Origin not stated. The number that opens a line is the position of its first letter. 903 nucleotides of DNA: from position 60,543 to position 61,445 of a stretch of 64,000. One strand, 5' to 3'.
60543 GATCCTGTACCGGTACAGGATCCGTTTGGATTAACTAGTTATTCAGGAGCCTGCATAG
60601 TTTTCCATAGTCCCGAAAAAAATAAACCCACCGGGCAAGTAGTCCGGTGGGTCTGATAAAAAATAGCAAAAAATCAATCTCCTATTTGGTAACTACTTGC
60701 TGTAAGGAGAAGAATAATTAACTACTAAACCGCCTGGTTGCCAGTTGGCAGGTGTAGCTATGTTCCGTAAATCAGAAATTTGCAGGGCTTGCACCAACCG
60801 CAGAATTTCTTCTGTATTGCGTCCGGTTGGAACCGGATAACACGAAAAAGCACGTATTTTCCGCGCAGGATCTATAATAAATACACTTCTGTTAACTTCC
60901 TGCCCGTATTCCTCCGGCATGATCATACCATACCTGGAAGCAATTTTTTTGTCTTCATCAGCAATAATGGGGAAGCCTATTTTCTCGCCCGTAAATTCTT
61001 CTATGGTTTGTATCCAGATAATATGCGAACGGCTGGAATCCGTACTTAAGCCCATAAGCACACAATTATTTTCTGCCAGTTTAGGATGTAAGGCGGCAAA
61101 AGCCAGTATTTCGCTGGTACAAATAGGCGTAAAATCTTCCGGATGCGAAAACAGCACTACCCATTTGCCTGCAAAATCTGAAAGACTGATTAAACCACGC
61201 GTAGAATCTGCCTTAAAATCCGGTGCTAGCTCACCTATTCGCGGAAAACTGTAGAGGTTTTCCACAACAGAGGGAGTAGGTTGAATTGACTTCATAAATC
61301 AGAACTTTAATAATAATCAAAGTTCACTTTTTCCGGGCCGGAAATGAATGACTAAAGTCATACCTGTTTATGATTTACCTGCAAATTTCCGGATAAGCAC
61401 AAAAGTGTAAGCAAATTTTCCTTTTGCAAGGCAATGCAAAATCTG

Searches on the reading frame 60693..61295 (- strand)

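Call 63: search_protein_families(library=ncbifam, proteins=[window:60693-61295:-], max_evalue=0.00001)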
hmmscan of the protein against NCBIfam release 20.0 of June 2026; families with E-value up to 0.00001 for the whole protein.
window:60693-61295:- (200 aa): 9 families
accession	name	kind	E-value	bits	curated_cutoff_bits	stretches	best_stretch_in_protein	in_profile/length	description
NF009668.0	PRK13189.1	equivalog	6.2e-66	221.8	211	1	15-191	7-183/224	peroxiredoxin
NF009669.0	PRK13190.1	equivalog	2.3e-55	187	261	1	20-192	5-175/203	putative peroxiredoxin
NF009670.0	PRK13191.1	equivalog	1e-47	162.5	374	1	17-189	6-178/215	putative peroxiredoxin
NF010122.0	PRK13599.1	equivalog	1.5e-40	139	456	1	20-190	9-179/220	peroxiredoxin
NF040737.1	peroxi_PrxU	equivalog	1.8e-34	119.5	270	1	12-193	30-216/233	thioredoxin-dependent peroxiredoxin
TIGR03137.1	AhpC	equivalog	1.8e-21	76.7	272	1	36-189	24-174/187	alkyl hydroperoxide reductase subunit C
NF011576.0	PRK15000.1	subfamily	3e-19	69.5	301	1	42-193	33-183/200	peroxiredoxin C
NF053650.1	PerredPrxQDein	equivalog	7.6e-14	51.9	260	1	25-148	2-124/148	thioredoxin-dependent peroxiredoxin PrxQ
NF006960.0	PRK09437.1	equivalog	1.6e-10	41.1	140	1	20-147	6-132/156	thioredoxin-dependent thiol peroxidase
